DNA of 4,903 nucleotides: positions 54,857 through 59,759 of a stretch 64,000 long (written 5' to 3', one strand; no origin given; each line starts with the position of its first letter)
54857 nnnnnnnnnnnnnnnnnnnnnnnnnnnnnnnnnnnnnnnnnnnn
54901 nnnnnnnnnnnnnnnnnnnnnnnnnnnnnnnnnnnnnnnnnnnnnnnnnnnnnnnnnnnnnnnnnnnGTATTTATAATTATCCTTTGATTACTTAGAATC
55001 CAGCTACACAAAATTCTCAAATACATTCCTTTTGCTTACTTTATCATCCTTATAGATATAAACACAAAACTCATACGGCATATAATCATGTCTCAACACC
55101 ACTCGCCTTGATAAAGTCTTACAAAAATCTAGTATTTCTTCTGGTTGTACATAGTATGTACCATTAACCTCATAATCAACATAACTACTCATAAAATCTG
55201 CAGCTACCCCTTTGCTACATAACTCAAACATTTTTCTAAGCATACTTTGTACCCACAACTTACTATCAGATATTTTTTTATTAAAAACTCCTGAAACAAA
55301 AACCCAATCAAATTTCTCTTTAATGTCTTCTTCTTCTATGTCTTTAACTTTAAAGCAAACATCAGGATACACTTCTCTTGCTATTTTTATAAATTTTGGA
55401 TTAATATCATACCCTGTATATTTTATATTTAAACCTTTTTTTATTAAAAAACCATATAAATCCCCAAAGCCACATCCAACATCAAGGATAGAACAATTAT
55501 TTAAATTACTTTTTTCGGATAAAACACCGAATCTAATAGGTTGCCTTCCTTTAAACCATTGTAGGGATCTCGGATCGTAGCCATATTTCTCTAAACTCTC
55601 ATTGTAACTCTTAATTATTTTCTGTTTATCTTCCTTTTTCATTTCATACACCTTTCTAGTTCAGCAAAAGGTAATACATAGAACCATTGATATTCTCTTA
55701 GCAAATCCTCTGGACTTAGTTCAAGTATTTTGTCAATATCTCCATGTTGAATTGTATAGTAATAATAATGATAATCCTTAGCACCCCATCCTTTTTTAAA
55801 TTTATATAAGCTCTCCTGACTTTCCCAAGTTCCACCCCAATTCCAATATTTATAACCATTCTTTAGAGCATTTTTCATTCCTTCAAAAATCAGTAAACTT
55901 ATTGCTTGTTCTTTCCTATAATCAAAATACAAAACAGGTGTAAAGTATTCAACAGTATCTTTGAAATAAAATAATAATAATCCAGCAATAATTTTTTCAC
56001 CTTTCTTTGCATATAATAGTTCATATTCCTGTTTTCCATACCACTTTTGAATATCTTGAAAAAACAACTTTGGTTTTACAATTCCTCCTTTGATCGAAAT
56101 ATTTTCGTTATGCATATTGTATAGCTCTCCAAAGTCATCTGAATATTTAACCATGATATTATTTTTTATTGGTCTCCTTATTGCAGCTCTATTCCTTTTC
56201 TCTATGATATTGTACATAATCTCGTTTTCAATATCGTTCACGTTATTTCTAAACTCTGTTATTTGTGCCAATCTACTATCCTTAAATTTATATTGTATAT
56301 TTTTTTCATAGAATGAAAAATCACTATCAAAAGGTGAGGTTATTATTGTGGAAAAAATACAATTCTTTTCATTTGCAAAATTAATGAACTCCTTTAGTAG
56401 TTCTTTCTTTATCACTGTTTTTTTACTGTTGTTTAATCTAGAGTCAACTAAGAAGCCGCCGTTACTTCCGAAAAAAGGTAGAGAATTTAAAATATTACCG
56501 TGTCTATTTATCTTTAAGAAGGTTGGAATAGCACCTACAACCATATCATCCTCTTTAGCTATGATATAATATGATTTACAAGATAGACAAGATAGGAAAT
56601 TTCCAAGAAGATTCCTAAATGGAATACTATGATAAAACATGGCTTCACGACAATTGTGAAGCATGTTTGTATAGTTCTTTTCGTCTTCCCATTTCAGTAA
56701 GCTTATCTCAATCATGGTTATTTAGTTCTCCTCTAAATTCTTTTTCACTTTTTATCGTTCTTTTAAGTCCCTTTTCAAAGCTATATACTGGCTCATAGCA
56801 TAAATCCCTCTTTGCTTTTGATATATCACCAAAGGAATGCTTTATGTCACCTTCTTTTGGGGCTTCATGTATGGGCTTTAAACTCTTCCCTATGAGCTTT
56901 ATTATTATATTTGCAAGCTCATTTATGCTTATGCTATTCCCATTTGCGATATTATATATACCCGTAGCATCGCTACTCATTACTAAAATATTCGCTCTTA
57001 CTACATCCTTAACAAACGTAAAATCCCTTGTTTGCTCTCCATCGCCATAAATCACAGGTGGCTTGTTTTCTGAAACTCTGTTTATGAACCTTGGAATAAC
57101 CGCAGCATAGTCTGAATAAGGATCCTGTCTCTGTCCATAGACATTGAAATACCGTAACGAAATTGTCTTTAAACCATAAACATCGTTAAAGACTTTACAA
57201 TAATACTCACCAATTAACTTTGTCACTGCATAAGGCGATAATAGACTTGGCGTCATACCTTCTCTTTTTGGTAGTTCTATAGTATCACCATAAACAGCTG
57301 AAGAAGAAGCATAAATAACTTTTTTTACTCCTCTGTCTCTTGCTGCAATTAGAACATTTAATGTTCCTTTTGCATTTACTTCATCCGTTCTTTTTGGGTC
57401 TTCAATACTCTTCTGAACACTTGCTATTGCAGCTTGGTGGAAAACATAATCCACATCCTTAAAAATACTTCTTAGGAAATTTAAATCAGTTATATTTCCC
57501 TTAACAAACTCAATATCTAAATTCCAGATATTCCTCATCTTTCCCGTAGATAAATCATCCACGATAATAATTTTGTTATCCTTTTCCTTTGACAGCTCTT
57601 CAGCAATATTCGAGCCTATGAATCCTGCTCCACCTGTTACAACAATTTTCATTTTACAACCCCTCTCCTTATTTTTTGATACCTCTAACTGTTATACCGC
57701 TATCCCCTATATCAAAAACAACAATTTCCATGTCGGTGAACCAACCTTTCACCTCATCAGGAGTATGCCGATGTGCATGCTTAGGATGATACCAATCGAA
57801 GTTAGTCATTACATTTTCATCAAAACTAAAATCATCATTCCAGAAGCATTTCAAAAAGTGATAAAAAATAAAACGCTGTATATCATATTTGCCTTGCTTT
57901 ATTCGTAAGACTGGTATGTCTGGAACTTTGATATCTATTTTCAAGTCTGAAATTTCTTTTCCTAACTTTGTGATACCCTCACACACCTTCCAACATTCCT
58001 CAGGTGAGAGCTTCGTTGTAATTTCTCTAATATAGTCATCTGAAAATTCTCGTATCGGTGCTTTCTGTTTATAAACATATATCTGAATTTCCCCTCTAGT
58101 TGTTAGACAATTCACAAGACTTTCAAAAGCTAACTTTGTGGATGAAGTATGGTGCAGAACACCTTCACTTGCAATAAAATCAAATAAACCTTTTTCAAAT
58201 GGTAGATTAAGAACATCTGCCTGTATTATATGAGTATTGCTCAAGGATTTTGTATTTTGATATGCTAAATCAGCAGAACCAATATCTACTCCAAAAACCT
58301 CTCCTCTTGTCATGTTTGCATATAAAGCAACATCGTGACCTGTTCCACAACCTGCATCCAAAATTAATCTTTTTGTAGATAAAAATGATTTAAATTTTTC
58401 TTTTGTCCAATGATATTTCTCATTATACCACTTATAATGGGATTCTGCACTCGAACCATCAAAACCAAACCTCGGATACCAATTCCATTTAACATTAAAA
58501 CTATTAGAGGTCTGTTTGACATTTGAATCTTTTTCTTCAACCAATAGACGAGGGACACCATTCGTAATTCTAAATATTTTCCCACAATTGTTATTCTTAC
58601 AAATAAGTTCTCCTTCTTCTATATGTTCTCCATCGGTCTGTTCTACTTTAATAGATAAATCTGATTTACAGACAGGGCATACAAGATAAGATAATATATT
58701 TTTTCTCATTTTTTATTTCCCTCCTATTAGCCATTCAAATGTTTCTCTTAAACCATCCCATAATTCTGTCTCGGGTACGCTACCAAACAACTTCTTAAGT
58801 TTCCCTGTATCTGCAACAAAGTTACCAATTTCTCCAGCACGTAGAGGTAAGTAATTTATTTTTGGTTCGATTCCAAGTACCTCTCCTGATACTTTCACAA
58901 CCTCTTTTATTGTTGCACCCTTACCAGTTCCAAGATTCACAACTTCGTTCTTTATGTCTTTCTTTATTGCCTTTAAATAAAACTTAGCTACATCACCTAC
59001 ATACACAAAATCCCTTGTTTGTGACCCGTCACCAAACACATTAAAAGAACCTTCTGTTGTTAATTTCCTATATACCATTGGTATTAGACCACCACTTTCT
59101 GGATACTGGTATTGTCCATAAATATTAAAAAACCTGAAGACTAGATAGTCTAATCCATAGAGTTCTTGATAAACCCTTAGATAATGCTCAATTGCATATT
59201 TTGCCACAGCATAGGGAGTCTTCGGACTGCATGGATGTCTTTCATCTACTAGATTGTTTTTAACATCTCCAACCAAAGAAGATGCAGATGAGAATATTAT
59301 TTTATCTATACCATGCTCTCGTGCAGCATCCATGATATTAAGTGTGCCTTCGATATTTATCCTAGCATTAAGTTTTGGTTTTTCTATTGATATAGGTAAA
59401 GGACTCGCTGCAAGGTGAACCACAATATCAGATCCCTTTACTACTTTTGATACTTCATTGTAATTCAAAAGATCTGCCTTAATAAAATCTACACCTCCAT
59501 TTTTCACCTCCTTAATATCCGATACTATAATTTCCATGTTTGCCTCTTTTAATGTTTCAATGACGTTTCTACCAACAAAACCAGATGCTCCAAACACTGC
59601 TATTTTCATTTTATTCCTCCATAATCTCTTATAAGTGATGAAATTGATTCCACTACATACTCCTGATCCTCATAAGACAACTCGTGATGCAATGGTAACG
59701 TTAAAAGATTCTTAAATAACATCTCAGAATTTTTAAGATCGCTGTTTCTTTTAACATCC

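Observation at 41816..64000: Glycan cluster with four radical SAM enzymes (three B12-dependent), four methyltransferases and an AsnB-like amidotransferase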

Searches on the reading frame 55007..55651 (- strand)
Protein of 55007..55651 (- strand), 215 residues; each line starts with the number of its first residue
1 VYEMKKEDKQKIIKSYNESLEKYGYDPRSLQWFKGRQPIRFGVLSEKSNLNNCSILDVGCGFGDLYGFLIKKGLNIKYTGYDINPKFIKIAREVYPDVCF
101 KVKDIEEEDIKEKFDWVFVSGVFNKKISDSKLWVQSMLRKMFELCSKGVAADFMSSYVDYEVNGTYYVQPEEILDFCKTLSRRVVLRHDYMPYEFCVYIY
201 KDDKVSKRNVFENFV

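Call 4: search_protein_families(library=pfam, proteins=[window:55007-55651:-], max_evalue=0.001)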
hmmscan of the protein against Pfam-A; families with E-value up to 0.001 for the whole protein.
window:55007-55651:- (215 aa): 6 families
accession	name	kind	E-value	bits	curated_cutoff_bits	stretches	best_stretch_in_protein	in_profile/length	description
PF13847.12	Methyltransf_31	-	1.2e-12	48.2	27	1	51-140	3-100/145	Methyltransferase domain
PF13649.12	Methyltransf_25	-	2.7e-11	44.5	27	1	55-144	1-92/97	Methyltransferase domain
PF08242.18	Methyltransf_12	-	6.2e-10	40.1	30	1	56-144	1-91/98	Methyltransferase domain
PF08241.18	Methyltransf_11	-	1.6e-07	32.3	21.2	1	56-125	1-72/95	Methyltransferase domain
PF05175.20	MTS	-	0.00038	20.6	23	1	52-137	32-122/170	Methyltransferase small domain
PF13489.12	Methyltransf_23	-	0.00069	19.8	27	1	49-126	20-94/164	Methyltransferase domain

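Call 27: search_protein_families(library=ncbifam, proteins=[window:55007-55651:-], max_evalue=0.00001)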
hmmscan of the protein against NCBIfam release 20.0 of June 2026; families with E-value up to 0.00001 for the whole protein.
window:55007-55651:- (215 aa): 6 families
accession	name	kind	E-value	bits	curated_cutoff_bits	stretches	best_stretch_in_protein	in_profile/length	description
TIGR02072.1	BioC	equivalog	7.9e-07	29.1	184.95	1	44-122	27-106/244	malonyl-ACP O-methyltransferase BioC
NF008992.0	PRK12335.1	equivalog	4.5e-06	26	303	1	43-123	114-196/289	SAM-dependent methyltransferase TehB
TIGR02021.1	BchM-ChlM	equivalog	6.2e-06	25.8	158.9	1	42-118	43-123/218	magnesium protoporphyrin IX methyltransferase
NF043040.1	corrin_prot_MT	hypoth_equivalog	7.9e-06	25.4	180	0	51-123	41-120/216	corrinoid protein-associated methyltransferase CpaM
NF008686.0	PRK11705.1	equivalog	8.1e-06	25.1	400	0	44-124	159-239/383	cyclopropane fatty acyl phospholipid synthase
NF002463.0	PRK01683.1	equivalog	8.3e-06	25.6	297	0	46-139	26-118/258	trans-aconitate 2-methyltransferase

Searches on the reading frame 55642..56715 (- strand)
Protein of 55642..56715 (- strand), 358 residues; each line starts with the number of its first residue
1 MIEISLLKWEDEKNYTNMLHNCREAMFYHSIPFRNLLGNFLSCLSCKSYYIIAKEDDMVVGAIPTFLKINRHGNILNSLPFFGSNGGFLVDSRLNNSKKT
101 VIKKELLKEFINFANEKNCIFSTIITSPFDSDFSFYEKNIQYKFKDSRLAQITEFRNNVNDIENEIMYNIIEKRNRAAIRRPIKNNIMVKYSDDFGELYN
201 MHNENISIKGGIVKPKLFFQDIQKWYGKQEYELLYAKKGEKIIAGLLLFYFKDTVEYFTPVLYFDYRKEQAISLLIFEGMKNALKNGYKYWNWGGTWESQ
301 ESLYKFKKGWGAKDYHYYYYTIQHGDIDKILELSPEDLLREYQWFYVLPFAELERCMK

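Call 4: search_protein_families(library=pfam, proteins=[window:55642-56715:-], max_evalue=0.001)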
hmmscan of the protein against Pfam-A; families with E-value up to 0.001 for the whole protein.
window:55642-56715:- (358 aa): 2 families
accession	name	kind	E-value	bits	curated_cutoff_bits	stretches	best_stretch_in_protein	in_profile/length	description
PF02388.22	FemAB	-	5.7e-07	29.1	24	1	233-313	297-381/406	FemAB family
PF13480.13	Acetyltransf_6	-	0.00068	20.2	22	0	218-295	58-136/143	Acetyltransferase (GNAT) domain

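Call 8: search_protein_families(library=ncbifam, proteins=[window:55642-56715:-], max_evalue=0.01)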
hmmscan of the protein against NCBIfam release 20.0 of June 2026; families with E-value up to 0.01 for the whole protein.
window:55642-56715:- (358 aa): 2 families
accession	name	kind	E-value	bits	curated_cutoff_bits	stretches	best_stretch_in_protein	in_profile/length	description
TIGR03019.1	pepcterm_femAB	equivalog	6.1e-28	97.8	260.35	2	153-327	119-293/330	FemAB family XrtA/PEP-CTERM system-associated protein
NF047883.1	UAcmpLyAlTFemX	equivalog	4.2e-05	23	500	1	164-331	160-327/337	UDP-N-acetylmuramoylpentapeptide-lysine N(6)-alanyltransferase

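Call 83: search_solved_structures(query=window:55642-56715:-, max_evalue=1)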
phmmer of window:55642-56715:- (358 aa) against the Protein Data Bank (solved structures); distinct sequences matched with E-value up to 1: 5.
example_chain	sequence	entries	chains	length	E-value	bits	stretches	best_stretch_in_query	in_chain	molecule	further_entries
9wqw_A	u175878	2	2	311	0.0036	20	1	175-322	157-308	aminoacyl-tRNA-dependent peptide synthase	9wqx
1b8g_A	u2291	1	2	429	0.11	15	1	198-251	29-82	PROTEIN (1-AMINOCYCLOPROPANE-1-CARBOXYLATE SYNTHASE)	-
1m4n_A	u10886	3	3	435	0.12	15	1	198-251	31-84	1-aminocyclopropane-1-carboxylate synthase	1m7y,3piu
1ynu_A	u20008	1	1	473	0.13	14.8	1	198-251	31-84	1-aminocyclopropane-1-carboxylate synthase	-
9wqy_A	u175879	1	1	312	0.75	12.3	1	176-326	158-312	aminoacyl-tRNA-dependent peptide synthase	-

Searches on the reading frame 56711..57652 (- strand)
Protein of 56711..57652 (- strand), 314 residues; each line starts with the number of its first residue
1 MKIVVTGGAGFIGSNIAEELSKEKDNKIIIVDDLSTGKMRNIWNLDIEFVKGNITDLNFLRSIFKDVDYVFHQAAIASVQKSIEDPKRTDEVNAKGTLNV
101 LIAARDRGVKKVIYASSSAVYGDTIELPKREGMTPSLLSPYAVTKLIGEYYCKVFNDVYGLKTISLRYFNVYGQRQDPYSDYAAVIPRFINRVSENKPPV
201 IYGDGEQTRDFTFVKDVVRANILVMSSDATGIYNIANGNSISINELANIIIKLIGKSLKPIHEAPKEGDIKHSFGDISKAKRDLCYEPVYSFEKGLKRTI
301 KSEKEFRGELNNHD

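Call 4: search_protein_families(library=pfam, proteins=[window:56711-57652:-], max_evalue=0.001)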
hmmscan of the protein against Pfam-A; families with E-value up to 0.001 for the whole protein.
window:56711-57652:- (314 aa): 9 families
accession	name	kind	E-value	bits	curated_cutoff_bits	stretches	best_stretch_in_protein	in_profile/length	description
PF01370.27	Epimerase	-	6.6e-64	216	20.9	1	3-236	1-240/240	NAD dependent epimerase/dehydratase family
PF16363.11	GDP_Man_Dehyd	-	5.8e-60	203.9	27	1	5-299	2-332/332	GDP-mannose 4,6 dehydratase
PF01073.25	3Beta_HSD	-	7.9e-28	97.7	22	1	4-224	1-228/280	3-beta hydroxysteroid dehydrogenase/isomerase family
PF02719.21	Polysacc_synt_2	-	1.5e-19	70.7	20.2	1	3-259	1-252/293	Polysaccharide biosynthesis protein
PF04321.23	RmlD_sub_bind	-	1.3e-16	61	27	1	1-264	1-246/287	RmlD substrate binding domain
PF07993.18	NAD_binding_4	-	4.2e-10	39.7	20.1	1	61-219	83-256/258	Male sterility protein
PF13460.12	NAD_binding_10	-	7.1e-09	36.2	27.2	1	7-124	1-105/184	NAD(P)H-binding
PF05368.20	NmrA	-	7.5e-08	32.8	27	1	2-117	4-107/298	NmrA-like family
PF02254.24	TrkA_N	-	0.00036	21.3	23.8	0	8-63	5-58/116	TrkA-N domain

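Call 27: search_protein_families(library=ncbifam, proteins=[window:56711-57652:-], max_evalue=0.00001)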
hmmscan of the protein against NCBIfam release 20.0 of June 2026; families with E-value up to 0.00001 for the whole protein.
window:56711-57652:- (314 aa): 34 families (the best 25 are shown)
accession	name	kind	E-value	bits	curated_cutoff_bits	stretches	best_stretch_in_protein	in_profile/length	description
NF011728.1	PRK15181.1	equivalog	4.5e-67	226.5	760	1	3-301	18-335/348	Vi polysaccharide biosynthesis UDP-N-acetylglucosaminuronic acid C-4 epimerase TviC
TIGR02197.1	heptose_epim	equivalog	2.6e-51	174.7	274.6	1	3-301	1-311/316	ADP-glyceromanno-heptose 6-epimerase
TIGR01181.1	dTDP_gluc_dehyt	equivalog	2.5e-50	171.4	365.1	1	2-301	1-309/321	dTDP-glucose 4,6-dehydratase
TIGR01179.1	galE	equivalog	9.6e-50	169.3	262.3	1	2-299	1-321/332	UDP-glucose 4-epimerase GalE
TIGR04180.1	EDH_00030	hypoth_equivalog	9e-46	156.3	475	1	3-290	1-296/297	NAD-dependent 4,6-dehydratase LegB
NF008360.0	PRK11150.1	equivalog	4.4e-32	111.5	452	1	3-273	2-271/310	ADP-glyceromanno-heptose 6-epimerase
NF007956.0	PRK10675.1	subfamily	5.9e-30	104.5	394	1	1-291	1-317/338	UDP-glucose 4-epimerase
NF042422.1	oxyalk_red_OleD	equivalog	1.6e-27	96.8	580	1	1-255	1-251/329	2-alkyl-3-oxoalkanoate reductase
NF007490.0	PRK10084.1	subfamily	2.9e-26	92.3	649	1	1-301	1-332/361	dTDP-glucose 4,6-dehydratase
NF007582.0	PRK10217.1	equivalog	1.2e-24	87.1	698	1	2-300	3-328/355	dTDP-glucose 4,6-dehydratase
TIGR01472.1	gmd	equivalog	1.2e-23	83.9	415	1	49-277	58-291/342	GDP-mannose 4,6-dehydratase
NF047922.1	GDPFucSynFcl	equivalog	1.9e-23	83.4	500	1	2-300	4-298/308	GDP-L-fucose synthase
TIGR03466.1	HpnA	hypoth_equivalog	1.1e-22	80.4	367.65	1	1-150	1-141/327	hopanoid-associated sugar epimerase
NF042423.1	oxyalk_red_Shew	equivalog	1.2e-22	80.5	580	1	2-251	10-254/331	2-alkyl-3-oxoalkanoate reductase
NF008872.0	PRK11908.1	equivalog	3.5e-21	75.6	294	1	1-255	2-272/349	bifunctional UDP-4-keto-pentose/UDP-xylose synthase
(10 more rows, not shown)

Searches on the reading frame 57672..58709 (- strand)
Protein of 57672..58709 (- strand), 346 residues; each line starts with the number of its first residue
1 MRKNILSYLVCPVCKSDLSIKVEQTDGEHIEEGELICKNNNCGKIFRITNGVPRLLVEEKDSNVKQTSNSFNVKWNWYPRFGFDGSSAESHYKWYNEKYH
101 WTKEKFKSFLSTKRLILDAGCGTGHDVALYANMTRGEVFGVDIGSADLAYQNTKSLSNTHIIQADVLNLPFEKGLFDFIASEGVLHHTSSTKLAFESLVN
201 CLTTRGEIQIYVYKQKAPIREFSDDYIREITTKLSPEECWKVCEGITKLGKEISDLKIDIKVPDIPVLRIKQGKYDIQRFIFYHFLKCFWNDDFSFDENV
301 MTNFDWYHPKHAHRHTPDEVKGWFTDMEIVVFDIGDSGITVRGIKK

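Call 4: search_protein_families(library=pfam, proteins=[window:57672-58709:-], max_evalue=0.001)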
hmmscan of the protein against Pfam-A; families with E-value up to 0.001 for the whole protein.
window:57672-58709:- (346 aa): 8 families
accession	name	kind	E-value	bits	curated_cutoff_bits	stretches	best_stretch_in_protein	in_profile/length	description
PF08241.18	Methyltransf_11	-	2.9e-14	53.9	21.2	1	117-208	1-93/95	Methyltransferase domain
PF13649.12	Methyltransf_25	-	5.1e-14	53.2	27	1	116-206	1-97/97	Methyltransferase domain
PF13847.12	Methyltransf_31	-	9.7e-14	51.7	27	1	116-214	7-113/145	Methyltransferase domain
PF08242.18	Methyltransf_12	-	3.2e-09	37.9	30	1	117-207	1-97/98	Methyltransferase domain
PF03966.22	Trm112p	-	1.6e-07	31.6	22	1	6-51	5-40/40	Trm112p-like protein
PF13489.12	Methyltransf_23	-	1.6e-06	28.4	27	1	112-209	22-115/164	Methyltransferase domain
PF01728.25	FtsJ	-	3.5e-05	24.2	24.1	1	98-175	8-84/181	FtsJ-like methyltransferase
PF08003.17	Methyltransf_9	-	0.00042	19.8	23.8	1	105-208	106-215/315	Protein of unknown function (DUF1698)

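Call 27: search_protein_families(library=ncbifam, proteins=[window:57672-58709:-], max_evalue=0.00001)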
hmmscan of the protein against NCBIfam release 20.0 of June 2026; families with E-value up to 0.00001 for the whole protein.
window:57672-58709:- (346 aa): 12 families
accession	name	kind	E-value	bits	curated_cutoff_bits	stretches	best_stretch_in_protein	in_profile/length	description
NF038101.1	Trm112_arch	equivalog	8e-14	51.5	77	1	1-59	1-57/59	methytransferase partner Trm112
NF045667.1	MTase_DVU1556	equivalog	8.3e-12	45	155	1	111-208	21-117/213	DVU_1556 family methyltransferase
TIGR02072.1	BioC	equivalog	3.3e-10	40.2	184.95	1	112-208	34-130/244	malonyl-ACP O-methyltransferase BioC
NF001244.0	PRK00216.1-5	equivalog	1.5e-09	37.5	216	1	90-230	32-175/236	bifunctional demethylmenaquinone methyltransferase/2-methoxy-6-polyprenyl-1,4-benzoquinol methylase UbiE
NF041536.1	ArsM_DUF2284_UU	exception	5.1e-09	35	575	1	114-210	78-180/459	arsenite methyltransferase/DUF2284 domain selenoprotein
TIGR01934.1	MenG_MenH_UbiE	subfamily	2.6e-08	33.5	158.35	1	89-230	22-163/223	ubiquinone/menaquinone biosynthesis methyltransferase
NF053511.1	tRNA_U34_MnmM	equivalog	1.6e-07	31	135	0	99-160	4-65/183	tRNA 5-(aminomethyl)-2-thiouridylate-methyltransferase MnmM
NF011650.0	PRK15068.1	equivalog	5.2e-07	28.8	209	1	108-208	116-223/324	tRNA 5-methoxyuridine(34)/uridine 5-oxyacetic acid(34) synthase CmoB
NF040539.1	AST_met_ArsM_2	exception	1.1e-06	28.7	240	1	107-214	49-164/262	putative arsinothricin biosynthesis methyltransferase ArsM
NF008823.0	PRK11873.1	subfamily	1.2e-06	28.2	263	1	115-210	80-181/272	arsenite methyltransferase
NF047649.1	MTase_UXPK_star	exception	1.4e-06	27.5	460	1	116-200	81-171/283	methyltransferase/UXPK-star double selenoprotein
NF007610.0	PRK10258.1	equivalog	3.4e-06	26.6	342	1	88-208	16-136/251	malonyl-ACP O-methyltransferase BioC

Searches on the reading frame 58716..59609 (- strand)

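Call 4: search_protein_families(library=pfam, proteins=[window:58716-59609:-], max_evalue=0.001)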
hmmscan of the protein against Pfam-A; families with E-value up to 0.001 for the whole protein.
window:58716-59609:- (298 aa): 9 families
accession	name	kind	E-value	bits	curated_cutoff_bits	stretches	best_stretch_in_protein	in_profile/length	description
PF01370.27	Epimerase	-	1.2e-53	182.4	20.9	1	3-227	1-240/240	NAD dependent epimerase/dehydratase family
PF16363.11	GDP_Man_Dehyd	-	7e-41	141.2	27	1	5-290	2-332/332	GDP-mannose 4,6 dehydratase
PF01073.25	3Beta_HSD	-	1.2e-22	80.7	22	1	4-217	1-231/280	3-beta hydroxysteroid dehydrogenase/isomerase family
PF04321.23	RmlD_sub_bind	-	1.8e-16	60.5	27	1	1-222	1-204/287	RmlD substrate binding domain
PF05368.20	NmrA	-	6.3e-16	59.3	27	1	2-255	4-244/298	NmrA-like family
PF13460.12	NAD_binding_10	-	3.2e-15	56.9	27.2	1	7-160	1-143/184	NAD(P)H-binding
PF02719.21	Polysacc_synt_2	-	4.8e-11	42.8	20.2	1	23-260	34-267/293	Polysaccharide biosynthesis protein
PF07993.18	NAD_binding_4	-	4.4e-06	26.5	20.1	1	48-171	77-212/258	Male sterility protein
PF03435.24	Sacchrp_dh_NADP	-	0.00012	22.9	25.1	0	3-69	1-78/129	Saccharopine dehydrogenase NADP binding domain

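Call 27: search_protein_families(library=ncbifam, proteins=[window:58716-59609:-], max_evalue=0.00001)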
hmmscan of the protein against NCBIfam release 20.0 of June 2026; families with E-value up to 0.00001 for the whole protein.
window:58716-59609:- (298 aa): 27 families (the best 25 are shown)
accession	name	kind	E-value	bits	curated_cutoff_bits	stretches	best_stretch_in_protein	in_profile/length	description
TIGR01181.1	dTDP_gluc_dehyt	equivalog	5.8e-42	143.9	365.1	1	3-295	2-312/321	dTDP-glucose 4,6-dehydratase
TIGR01179.1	galE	equivalog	3e-40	138.1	262.3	1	2-293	1-324/332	UDP-glucose 4-epimerase GalE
TIGR04180.1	EDH_00030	hypoth_equivalog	4.6e-36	124.4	475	1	6-280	4-295/297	NAD-dependent 4,6-dehydratase LegB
NF011728.1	PRK15181.1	equivalog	8.2e-31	107.3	760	1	12-295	43-338/348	Vi polysaccharide biosynthesis UDP-N-acetylglucosaminuronic acid C-4 epimerase TviC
TIGR02197.1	heptose_epim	equivalog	1.2e-29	103.5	274.6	1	3-294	1-313/316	ADP-glyceromanno-heptose 6-epimerase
NF007490.0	PRK10084.1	subfamily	3.9e-23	82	649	1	118-295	152-335/361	dTDP-glucose 4,6-dehydratase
NF047922.1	GDPFucSynFcl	equivalog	8.7e-22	77.9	500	1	2-295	4-302/308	GDP-L-fucose synthase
NF007582.0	PRK10217.1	equivalog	6e-21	74.9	698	1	36-294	49-331/355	dTDP-glucose 4,6-dehydratase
NF042423.1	oxyalk_red_Shew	equivalog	7.8e-18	64.6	580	1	2-221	10-227/331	2-alkyl-3-oxoalkanoate reductase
NF007956.0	PRK10675.1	subfamily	1.7e-17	63.6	394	1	27-276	39-311/338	UDP-glucose 4-epimerase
TIGR03466.1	HpnA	hypoth_equivalog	2.2e-17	63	367.65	1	2-144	2-152/327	hopanoid-associated sugar epimerase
NF058621.1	DiazavRedAvaA7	equivalog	1.3e-15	57.9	400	1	1-225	1-228/304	3-diazoavenalumate denitrifying reductase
NF042422.1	oxyalk_red_OleD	equivalog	2.8e-15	56.5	580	1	1-217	1-217/329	2-alkyl-3-oxoalkanoate reductase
NF008360.0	PRK11150.1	equivalog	5.1e-14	52.2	452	1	3-241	2-250/310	ADP-glyceromanno-heptose 6-epimerase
TIGR01472.1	gmd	equivalog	9.9e-14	51.3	415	1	46-263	65-284/342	GDP-mannose 4,6-dehydratase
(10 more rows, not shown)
